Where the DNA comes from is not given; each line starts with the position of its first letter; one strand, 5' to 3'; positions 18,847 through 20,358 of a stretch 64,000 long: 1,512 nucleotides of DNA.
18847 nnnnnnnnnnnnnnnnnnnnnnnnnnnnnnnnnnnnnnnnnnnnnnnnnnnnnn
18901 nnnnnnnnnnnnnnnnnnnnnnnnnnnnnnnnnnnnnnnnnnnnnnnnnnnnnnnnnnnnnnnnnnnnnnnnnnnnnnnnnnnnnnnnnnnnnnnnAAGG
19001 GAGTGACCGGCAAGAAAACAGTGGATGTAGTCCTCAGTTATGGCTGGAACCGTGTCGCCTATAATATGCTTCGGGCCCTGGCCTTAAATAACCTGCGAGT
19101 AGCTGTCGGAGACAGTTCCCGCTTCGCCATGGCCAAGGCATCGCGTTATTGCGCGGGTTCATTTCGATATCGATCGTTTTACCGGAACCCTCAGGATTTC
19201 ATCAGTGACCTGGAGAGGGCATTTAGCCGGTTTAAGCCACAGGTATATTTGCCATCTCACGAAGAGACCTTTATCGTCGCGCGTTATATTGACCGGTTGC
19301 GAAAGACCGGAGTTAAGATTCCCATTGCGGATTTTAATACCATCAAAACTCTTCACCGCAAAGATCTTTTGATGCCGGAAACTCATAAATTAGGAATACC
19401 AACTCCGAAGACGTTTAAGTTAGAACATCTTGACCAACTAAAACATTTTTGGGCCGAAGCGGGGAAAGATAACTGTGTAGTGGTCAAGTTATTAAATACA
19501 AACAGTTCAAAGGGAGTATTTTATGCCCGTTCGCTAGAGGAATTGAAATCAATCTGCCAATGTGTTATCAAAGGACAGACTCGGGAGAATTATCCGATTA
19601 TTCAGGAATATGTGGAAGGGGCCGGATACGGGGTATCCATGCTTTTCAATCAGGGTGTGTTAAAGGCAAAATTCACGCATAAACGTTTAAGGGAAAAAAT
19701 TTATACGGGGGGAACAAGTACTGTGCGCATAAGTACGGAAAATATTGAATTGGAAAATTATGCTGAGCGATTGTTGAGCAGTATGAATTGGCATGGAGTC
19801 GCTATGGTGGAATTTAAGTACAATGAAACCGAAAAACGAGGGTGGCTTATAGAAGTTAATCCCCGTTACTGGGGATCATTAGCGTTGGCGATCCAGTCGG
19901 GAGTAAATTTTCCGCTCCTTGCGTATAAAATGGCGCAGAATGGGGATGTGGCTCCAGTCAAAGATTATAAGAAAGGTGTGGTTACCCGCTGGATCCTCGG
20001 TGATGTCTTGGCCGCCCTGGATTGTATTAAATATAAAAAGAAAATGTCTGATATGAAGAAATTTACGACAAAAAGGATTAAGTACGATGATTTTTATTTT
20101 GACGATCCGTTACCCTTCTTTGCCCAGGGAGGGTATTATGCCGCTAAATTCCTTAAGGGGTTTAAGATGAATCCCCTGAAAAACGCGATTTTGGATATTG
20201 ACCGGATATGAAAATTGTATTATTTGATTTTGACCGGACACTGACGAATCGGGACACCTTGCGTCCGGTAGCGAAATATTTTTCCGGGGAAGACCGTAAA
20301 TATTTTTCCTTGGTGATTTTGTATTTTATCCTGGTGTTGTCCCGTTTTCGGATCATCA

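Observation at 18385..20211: GNAT-ATP-grasp fusion enzyme inside the EPS locus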

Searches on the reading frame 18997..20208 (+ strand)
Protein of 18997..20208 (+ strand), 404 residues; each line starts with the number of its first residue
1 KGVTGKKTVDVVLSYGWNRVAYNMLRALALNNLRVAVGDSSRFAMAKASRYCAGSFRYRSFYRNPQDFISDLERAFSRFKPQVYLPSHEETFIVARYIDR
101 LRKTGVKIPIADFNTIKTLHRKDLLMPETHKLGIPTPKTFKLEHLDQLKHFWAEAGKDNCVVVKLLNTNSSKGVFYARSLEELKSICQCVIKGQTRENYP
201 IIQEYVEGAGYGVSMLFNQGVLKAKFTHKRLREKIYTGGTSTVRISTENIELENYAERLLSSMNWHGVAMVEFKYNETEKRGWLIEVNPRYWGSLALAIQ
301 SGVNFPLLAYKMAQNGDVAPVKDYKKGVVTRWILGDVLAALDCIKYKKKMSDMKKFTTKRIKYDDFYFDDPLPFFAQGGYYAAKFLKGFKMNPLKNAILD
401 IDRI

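Call 32: find_related_loci(query=A2, collection=genome_contigs, flank=10000)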
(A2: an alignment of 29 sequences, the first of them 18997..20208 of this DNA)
Query A2 (404 aa) in genome_contigs; peptide patterns used: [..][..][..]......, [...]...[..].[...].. (x = any residue, [..] = any of these).
599 stretches matched a pattern (row limit reached: there are more); 590 encode a relative of the query (tblastn E <= 1e-3); the best 80 are kept; 80 distinct loci.
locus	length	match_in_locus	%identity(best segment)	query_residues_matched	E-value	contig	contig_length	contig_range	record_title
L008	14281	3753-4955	56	7-404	8e-147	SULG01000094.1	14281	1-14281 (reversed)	MAG: Candidatus Jettenia ecosi isolate J2 contig00343, whole genome shotgun sequence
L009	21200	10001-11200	56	8-404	1e-145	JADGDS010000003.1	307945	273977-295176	MAG: Candidatus Marithrix sp. isolate BB16 NODE_24_length_307945_cov_192.788842, whole genome shotgun sequence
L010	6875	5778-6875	55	8-369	1e-129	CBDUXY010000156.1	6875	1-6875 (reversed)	MAG TPA_asm: uncultured bacterium isolate SRR22302371_concoct_77 genome assembly, contig: ERZ26661859.10240, whole genom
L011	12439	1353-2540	49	7-404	3e-125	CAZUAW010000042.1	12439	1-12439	MAG TPA_asm: uncultured Thiotrichales bacterium isolate SRP345593_co1_92 genome assembly, contig: NODE_1676_length_12439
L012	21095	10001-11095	47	9-374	3e-106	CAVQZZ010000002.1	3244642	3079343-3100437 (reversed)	MAG: uncultured Acidobacteriota bacterium isolate MFD00031.bin.2.164 genome assembly, contig: contig_2252, whole genome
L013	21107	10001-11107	44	6-376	9e-103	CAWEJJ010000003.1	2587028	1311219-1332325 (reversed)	MAG: uncultured Ignavibacteriaceae bacterium isolate MFD05942.bin.2.261 genome assembly, contig: contig_15632, whole gen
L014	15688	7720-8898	44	3-404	3e-102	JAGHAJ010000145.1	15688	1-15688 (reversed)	MAG: Synergistetes bacterium isolate AUK227 PB_MBMC_181_c_000000000003, whole genome shotgun sequence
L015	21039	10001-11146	43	11-404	1e-100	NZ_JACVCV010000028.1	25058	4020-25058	Lunatimonas salinarum strain KCTC 42988 NODE_28_length_25058_cov_245.506_ID_6409, whole genome shotgun sequence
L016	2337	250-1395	43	11-404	2e-104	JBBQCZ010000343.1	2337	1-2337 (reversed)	MAG: Bacteroidales bacterium isolate Co_metawrap_1202 Cmw_1202_k141_1676027_length_2337_cov_8.0000, whole genome shotgun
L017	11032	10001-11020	47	3-344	1e-97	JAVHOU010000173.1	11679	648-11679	MAG: Ignavibacteriaceae bacterium isolate WB02no9_33_13 NODE_5192_length_11679_cov_5.999484, whole genome shotgun sequen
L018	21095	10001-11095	45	9-376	1e-95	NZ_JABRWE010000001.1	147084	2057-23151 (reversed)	MAG: Ignavibacterium sp. isolate MAG-12 c_000000000019, whole genome shotgun sequence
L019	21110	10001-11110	45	4-376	2e-94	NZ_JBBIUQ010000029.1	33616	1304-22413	MAG: Ignavibacterium sp. isolate EPF170215_bin_57 NODE_716_length_33616_cov_9.55045, whole genome shotgun sequence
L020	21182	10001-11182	40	1-404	3e-91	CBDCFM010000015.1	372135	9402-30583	MAG: Terriglobia bacterium isolate c54ba7f5-15f4-4a56-8061-a18d687d4eea genome assembly, contig: contig_15, whole genome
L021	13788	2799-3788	45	9-341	2e-87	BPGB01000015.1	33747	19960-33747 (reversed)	MAG: Candidatus Woesearchaeota archaeon KatS3mg002 DNA, contig_10992, whole genome shotgun sequence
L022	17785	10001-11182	41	7-403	3e-87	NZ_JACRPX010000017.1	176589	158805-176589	MAG: Ignavibacterium album isolate NC_groundwater_1998_Pr3_S-0.65um_35_12 SR2-18-Sp65_coassembly_scaffold_127495, whole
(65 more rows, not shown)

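Call 55: search_solved_structures(query=A2, max_evalue=0.01, show_alignments=1)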
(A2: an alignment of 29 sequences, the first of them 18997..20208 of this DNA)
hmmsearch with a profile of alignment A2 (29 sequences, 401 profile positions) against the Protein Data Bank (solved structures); distinct sequences matched with E-value up to 0.01: 68 (the best 60 are shown).
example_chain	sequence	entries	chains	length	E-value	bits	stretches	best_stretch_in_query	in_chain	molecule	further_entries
2pn1_A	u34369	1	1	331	1.9e-13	53.2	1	60-321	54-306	Carbamoylphosphate synthase large subunit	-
3tw6_A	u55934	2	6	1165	9.4e-09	37.7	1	96-288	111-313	Pyruvate carboxylase protein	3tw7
2qf7_A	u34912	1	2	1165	9.4e-09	37.7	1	96-288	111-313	Pyruvate carboxylase protein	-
3va7_A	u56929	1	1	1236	2e-08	36.7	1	7-287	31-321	KLLA0E08119p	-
5i8i_A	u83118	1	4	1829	4.3e-08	35.5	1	7-287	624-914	Urea Amidolyase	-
4dim_A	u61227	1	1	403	1.7e-07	33.5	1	120-212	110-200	Phosphoribosylglycinamide synthetase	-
2vpq_A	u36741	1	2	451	9.5e-07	31.1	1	102-316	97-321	ACETYL-COA CARBOXYLASE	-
7txv_A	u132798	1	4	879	4.3e-06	28.9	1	119-238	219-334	Cyanophycin synthase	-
7lg5_A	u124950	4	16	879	4.3e-06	28.9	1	119-238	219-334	Cyanophycin synthase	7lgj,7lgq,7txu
2czg_A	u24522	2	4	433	6.6e-06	28.3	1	68-203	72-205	phosphoribosylglycinamide formyl transferase | 433aa long hypothetical phosphoribosylglycinamide formyl transferase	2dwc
7ta5_A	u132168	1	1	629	7.3e-06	28.2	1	37-208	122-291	Glutathione synthase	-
9kkm_A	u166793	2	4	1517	1e-05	27.7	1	110-288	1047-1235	Acetyl-CoA carboxylase multifunctional enzyme AccADCB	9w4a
8j4z_E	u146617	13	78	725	1.1e-05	27.6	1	109-287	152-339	Methylcrotonoyl-CoA carboxylase subunit alpha, mitochondrial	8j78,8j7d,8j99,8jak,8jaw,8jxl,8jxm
2xcl_A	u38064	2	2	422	1.3e-05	27.4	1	119-210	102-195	PHOSPHORIBOSYLAMINE--GLYCINE LIGASE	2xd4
7lgn_A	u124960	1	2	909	2.1e-05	26.7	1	114-241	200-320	Cyanophycin synthase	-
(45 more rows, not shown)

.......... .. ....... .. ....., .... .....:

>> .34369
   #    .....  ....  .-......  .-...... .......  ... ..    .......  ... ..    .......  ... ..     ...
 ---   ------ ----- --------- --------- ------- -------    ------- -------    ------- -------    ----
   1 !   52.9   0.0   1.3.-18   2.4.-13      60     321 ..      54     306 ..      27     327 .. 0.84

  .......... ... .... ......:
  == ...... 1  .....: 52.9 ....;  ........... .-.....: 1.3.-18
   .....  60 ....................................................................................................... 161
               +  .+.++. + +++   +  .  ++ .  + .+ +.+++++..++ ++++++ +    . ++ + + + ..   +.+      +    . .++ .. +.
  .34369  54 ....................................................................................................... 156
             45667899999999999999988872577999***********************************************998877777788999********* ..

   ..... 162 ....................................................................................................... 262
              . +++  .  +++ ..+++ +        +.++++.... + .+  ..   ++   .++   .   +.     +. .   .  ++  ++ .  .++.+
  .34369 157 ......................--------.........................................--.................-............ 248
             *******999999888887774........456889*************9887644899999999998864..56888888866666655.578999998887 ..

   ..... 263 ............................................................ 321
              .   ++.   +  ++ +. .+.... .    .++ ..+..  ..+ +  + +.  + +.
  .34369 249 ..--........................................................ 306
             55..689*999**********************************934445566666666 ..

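Call 59: predict_structure(alignment_id=A2)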
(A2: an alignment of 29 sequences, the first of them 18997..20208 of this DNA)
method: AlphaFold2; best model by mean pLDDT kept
length: 404 residues; sequences in the alignment: 29
mean_pLDDT: 90.9   pTM: 0.90
mean pLDDT of the five models: 90.9, 90.5, 89.3, 89.1, 88.9
residues with pLDDT >= 90: 308; 70-90: 62; 50-70: 28; < 50: 6
segments of 3 or more residues with pLDDT < 50: 1-5
pLDDT, mean of each block of 10 residues (from residue 1): 59 93 98 97 92 96 94 97 96 97 97 97 97 97 97 91 92 92 96 93 95 98 98 75 94 98 98 96 96 94 98 98 97 85 69 60 94 91 69 68 86
secondary structure, 60 per line:
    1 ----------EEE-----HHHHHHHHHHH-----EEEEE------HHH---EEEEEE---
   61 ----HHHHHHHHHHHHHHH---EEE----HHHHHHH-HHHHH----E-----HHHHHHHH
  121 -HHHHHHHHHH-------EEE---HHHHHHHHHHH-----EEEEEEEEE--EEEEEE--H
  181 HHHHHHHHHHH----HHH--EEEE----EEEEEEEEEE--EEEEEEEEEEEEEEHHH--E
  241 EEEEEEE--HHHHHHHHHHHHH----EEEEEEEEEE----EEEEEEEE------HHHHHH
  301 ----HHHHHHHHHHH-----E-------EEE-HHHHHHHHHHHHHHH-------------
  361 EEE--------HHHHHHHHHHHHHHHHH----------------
elements in order: E11-13 H19-29 E35-39 E52-57 H65-79 E83-85 H90-96 H98-102 H113-120 H122-131 E139-141 H145-155 E161-169 E172-177 H180-191 E201-204 E209-218 E221-234 E240-247 H250-262 E267-276 E281-288 H295-300 H305-315 E329-331 H333-347 E361-363 H372-388

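Call 66: fold_search(model_id=the predicted structure, library=pdb)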
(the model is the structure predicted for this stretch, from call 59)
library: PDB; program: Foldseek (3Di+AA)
matches with E <= 10: 1916; with E <= 0.001: 561
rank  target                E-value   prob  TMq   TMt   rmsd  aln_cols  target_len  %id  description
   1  5vyz_A                1.5e-19  1.00  0.63  0.24   6.0       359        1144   14  Crystal structure of Lactococcus lactis pyruvate carboxylase in complex with cyclic-di-AMP (released 2017-08-16)
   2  2vpq_A                2.2e-19  1.00  0.66  0.60   3.8       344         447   15  Crystal structure of biotin carboxylase from S. aureus complexed with AMPPNP (released 2008-09-09)
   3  5vyz_D                3.5e-19  1.00  0.62  0.24   6.5       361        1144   14  Crystal structure of Lactococcus lactis pyruvate carboxylase in complex with cyclic-di-AMP (released 2017-08-16)
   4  7zz4                  6.9e-19  1.00  0.62  0.55   4.2       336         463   14  Cryo-EM structure of "BC closed" conformation of Lactococcus lactis pyruvate carboxylase with acetyl-CoA (released 2022-10-12)
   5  2vpq_B                7.3e-19  1.00  0.66  0.60   3.7       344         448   15  Crystal structure of biotin carboxylase from S. aureus complexed with AMPPNP (released 2008-09-09)
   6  9yx2_B                7.3e-19  1.00  0.64  0.55   4.0       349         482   15  Structure of the long chain acyl-CoA carboxylase complex from Mycobacterium smegmatis with ATP, bicarbonate, and propi (released 2025-11-26)
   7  7zz3_A                8.2e-19  1.00  0.62  0.24   4.1       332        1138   14  Cryo-EM structure of "BC react" conformation of Lactococcus lactis pyruvate carboxylase with acetyl-CoA (released 2022-10-12)
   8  5vyz_B                9.9e-19  1.00  0.62  0.24   6.5       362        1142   14  Crystal structure of Lactococcus lactis pyruvate carboxylase in complex with cyclic-di-AMP (released 2017-08-16)
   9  9yx2_T                1.1e-18  1.00  0.65  0.55   4.0       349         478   14  Structure of the long chain acyl-CoA carboxylase complex from Mycobacterium smegmatis with ATP, bicarbonate, and propi (released 2025-11-26)
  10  7zz3_C                1.2e-18  1.00  0.65  0.27   4.1       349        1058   14  Cryo-EM structure of "BC react" conformation of Lactococcus lactis pyruvate carboxylase with acetyl-CoA (released 2022-10-12)
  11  9yx2_A                1.2e-18  1.00  0.64  0.45   4.1       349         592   14  Structure of the long chain acyl-CoA carboxylase complex from Mycobacterium smegmatis with ATP, bicarbonate, and propi (released 2025-11-26)
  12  2pn1                  1.7e-18  1.00  0.64  0.82   3.0       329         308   16  Crystal structure of carbamoylphosphate synthase large subunit (split gene in MJ) (ZP_00538348.1) from Exiguobacterium s (released 2007-05-08)
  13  7zyy_A                1.7e-18  1.00  0.62  0.25   4.1       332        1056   14  Cryo-EM structure of Lactococcus lactis pyruvate carboxylase with acetyl-CoA (released 2022-10-12)
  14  5vz0_A                1.7e-18  1.00  0.62  0.24   5.7       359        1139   14  Crystal structure of Lactococcus lactis pyruvate carboxylase G746A mutant in complex with cyclic-di-AMP (released 2017-08-16)
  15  7kct_A                3.1e-18  1.00  0.64  0.57   4.3       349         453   13  Crystal Structure of the Hydrogenobacter thermophilus 2-Oxoglutarate Carboxylase (OGC) Biotin Carboxylase (BC) Domain  (released 2021-01-27)
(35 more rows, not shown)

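Call 72: search_dna_similar(query=window:18997-20208:+, collection=plasmids, mode=protein, max_rows=15)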
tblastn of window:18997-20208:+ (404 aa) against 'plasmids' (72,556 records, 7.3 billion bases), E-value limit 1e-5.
Records with a match: 61; places in all: 65; records where one place covers at least 80% of the query: 0.
Best place of each record, by identity: <60% 61.
By first word of the organism name: Haloferax 7; Halorussus 5; Nitratidesulfovibrio 4; Halobaculum 4; Natronorubrum 4; Haloprofundus 3; Halocatena 3; Lawsonia 3; Bacillus 3; Vibrio 3; and 17 more.
By predicted mobility (MOB-suite, as given by PLSDB): non-mobilizable 54; conjugative 6; mobilizable 1.
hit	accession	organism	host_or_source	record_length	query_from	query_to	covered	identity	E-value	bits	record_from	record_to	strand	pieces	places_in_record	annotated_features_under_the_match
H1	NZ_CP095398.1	Natribaculum luteum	cell culture,brine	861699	38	338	75%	34.6%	6e-38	153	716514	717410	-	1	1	ATP-grasp domain-containing protein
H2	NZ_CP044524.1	Halorussus halophilus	pure culture,marine solar saltern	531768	38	338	75%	32.0%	7e-34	141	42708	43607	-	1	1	ATP-grasp domain-containing protein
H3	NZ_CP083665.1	Haloprofundus salinisoli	cell culture,saline soil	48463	42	338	74%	31.7%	2e-30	130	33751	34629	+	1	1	ATP-grasp domain-containing protein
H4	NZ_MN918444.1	Haloprofundus sp. MHR1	-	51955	49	338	72%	32.1%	1e-30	131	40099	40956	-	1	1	ATP-grasp domain-containing protein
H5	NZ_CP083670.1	Haloprofundus halobius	cell culture,salt lake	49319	49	338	72%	31.7%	6e-29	126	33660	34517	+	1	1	ATP-grasp domain-containing protein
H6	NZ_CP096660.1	Halorussus limi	cell culture,saline soil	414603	44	337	73%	30.3%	3e-29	127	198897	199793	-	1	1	carboxylate--amine ligase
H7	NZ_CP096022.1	Halocatena salina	cell culture,sediment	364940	38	337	74%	29.5%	2e-27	122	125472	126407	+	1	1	ATP-grasp domain-containing protein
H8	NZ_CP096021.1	Halocatena salina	cell culture,sediment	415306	38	337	74%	29.2%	8e-25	114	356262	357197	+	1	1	ATP-grasp domain-containing protein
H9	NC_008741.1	Nitratidesulfovibrio vulgaris DP4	-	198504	18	338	79%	26.0%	2e-19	98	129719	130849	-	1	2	hypothetical protein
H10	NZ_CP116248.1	Nitratidesulfovibrio vulgaris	swine finishing facility waste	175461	18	338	79%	26.0%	5e-19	97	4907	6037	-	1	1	hypothetical protein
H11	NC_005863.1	Nitratidesulfovibrio vulgaris str. Hildenborough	-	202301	18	338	79%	26.0%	5e-19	97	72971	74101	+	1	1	hypothetical protein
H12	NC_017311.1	Nitratidesulfovibrio vulgaris RCH1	-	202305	18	338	79%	26.0%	5e-19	97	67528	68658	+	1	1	hypothetical protein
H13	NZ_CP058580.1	Halobaculum salinum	cell culture,saline soil sample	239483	38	337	74%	27.7%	4e-20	100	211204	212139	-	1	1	ATP-grasp domain-containing protein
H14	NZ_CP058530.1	Halobaculum halophilum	cell culture,sediment in salt lake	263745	38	337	74%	27.6%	4e-22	106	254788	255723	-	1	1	carboxylate--amine ligase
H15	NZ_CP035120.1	Halorussus pelagicus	pure culture,salted brown alga Laminaria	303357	49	317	67%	29.8%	3e-25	115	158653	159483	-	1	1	carboxylate--amine ligase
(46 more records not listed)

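Call 91: search_dna_similar(query=window:18997-20208:+, collection=plasmids, mode=protein, max_rows=60, rows=spread)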
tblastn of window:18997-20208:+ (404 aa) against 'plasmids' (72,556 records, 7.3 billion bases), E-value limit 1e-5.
Records with a match: 61; places in all: 65; records where one place covers at least 80% of the query: 0.
Best place of each record, by identity: <60% 61.
By first word of the organism name: Haloferax 7; Halorussus 5; Nitratidesulfovibrio 4; Halobaculum 4; Natronorubrum 4; Haloprofundus 3; Halocatena 3; Lawsonia 3; Bacillus 3; Vibrio 3; and 17 more.
By predicted mobility (MOB-suite, as given by PLSDB): non-mobilizable 54; conjugative 6; mobilizable 1.
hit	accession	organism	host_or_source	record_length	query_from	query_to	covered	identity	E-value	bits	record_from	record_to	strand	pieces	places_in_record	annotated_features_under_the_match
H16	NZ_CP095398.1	Natribaculum luteum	cell culture,brine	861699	38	338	75%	34.6%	6e-38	153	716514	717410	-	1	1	ATP-grasp domain-containing protein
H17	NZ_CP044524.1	Halorussus halophilus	pure culture,marine solar saltern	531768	38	338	75%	32.0%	7e-34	141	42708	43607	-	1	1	ATP-grasp domain-containing protein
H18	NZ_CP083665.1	Haloprofundus salinisoli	cell culture,saline soil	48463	42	338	74%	31.7%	2e-30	130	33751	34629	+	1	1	ATP-grasp domain-containing protein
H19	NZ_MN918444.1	Haloprofundus sp. MHR1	-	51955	49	338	72%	32.1%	1e-30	131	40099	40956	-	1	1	ATP-grasp domain-containing protein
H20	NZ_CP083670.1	Haloprofundus halobius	cell culture,salt lake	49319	49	338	72%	31.7%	6e-29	126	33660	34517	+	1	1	ATP-grasp domain-containing protein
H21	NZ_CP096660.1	Halorussus limi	cell culture,saline soil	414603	44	337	73%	30.3%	3e-29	127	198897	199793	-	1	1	carboxylate--amine ligase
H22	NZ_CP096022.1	Halocatena salina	cell culture,sediment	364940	38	337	74%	29.5%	2e-27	122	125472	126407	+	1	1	ATP-grasp domain-containing protein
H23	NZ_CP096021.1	Halocatena salina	cell culture,sediment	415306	38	337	74%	29.2%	8e-25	114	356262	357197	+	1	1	ATP-grasp domain-containing protein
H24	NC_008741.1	Nitratidesulfovibrio vulgaris DP4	-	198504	18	338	79%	26.0%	2e-19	98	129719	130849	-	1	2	hypothetical protein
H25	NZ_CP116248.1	Nitratidesulfovibrio vulgaris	swine finishing facility waste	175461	18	338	79%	26.0%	5e-19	97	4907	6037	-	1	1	hypothetical protein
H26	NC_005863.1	Nitratidesulfovibrio vulgaris str. Hildenborough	-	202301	18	338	79%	26.0%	5e-19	97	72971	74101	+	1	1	hypothetical protein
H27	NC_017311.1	Nitratidesulfovibrio vulgaris RCH1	-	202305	18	338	79%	26.0%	5e-19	97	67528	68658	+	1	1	hypothetical protein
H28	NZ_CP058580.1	Halobaculum salinum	cell culture,saline soil sample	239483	38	337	74%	27.7%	4e-20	100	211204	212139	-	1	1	ATP-grasp domain-containing protein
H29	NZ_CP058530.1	Halobaculum halophilum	cell culture,sediment in salt lake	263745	38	337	74%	27.6%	4e-22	106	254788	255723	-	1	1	carboxylate--amine ligase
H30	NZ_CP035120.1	Halorussus pelagicus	pure culture,salted brown alga Laminaria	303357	49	317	67%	29.8%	3e-25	115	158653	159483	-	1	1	carboxylate--amine ligase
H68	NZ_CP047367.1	Bacillus nitratireducens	Solanum lycopersicum L.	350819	78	333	63%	22.0%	3e-6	57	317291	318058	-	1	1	carbamoyl-phosphate synthase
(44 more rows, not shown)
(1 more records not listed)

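Call 92: get_annotated_region(hit=H68, flank=7000)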
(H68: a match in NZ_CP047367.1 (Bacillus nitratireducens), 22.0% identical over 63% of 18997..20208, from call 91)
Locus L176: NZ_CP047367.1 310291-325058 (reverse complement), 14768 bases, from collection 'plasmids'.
description: Bacillus nitratireducens strain BM02 plasmid pBM02-1, complete sequence
organism: Bacillus nitratireducens (NCBI taxid 2026193)
taxonomy: Bacteria; Bacillota; Bacilli; Bacillales; Bacillaceae; Bacillus; Bacillus nitratireducens
host: -; source: Solanum lycopersicum L.; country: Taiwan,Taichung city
typing (MOB-suite, as given by PLSDB): conjugative; relaxase MOBP; mating-pair formation MPF_T
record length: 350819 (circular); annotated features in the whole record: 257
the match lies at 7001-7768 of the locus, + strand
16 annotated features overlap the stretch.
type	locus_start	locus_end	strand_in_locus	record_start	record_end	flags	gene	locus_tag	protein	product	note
CDS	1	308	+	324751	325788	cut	-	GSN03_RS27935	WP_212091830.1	serine hydrolase domain-containing protein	-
CDS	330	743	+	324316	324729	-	-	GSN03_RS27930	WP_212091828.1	GNAT family N-acetyltransferase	-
CDS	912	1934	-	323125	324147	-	-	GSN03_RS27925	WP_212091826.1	IS1595 family transposase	-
CDS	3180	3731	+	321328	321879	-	-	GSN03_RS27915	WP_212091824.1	AarF/UbiB family protein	-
CDS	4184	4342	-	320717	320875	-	-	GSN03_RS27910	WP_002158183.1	hypothetical protein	-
CDS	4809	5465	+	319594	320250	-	-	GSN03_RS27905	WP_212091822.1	PIG-L deacetylase family protein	-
CDS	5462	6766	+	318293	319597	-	-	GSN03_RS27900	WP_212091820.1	glycosyltransferase family 4 protein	-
CDS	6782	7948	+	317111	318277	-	-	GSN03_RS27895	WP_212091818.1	carbamoyl-phosphate synthase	-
CDS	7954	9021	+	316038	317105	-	-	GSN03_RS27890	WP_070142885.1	phosphotransferase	-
CDS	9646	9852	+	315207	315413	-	-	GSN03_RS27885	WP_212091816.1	hypothetical protein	-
CDS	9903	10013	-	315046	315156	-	-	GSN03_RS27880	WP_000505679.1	YjcZ family sporulation protein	-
CDS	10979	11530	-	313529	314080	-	-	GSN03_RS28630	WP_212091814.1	exosporium leader peptide-containing protein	-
CDS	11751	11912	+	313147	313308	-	-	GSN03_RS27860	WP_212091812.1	hypothetical protein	-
CDS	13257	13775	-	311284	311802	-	-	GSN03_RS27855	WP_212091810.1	PCYCGC motif-containing (lipo)protein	-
CDS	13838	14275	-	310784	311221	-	-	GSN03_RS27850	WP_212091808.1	disulfide oxidoreductase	GO:0006457 - protein folding [Evidence IEA]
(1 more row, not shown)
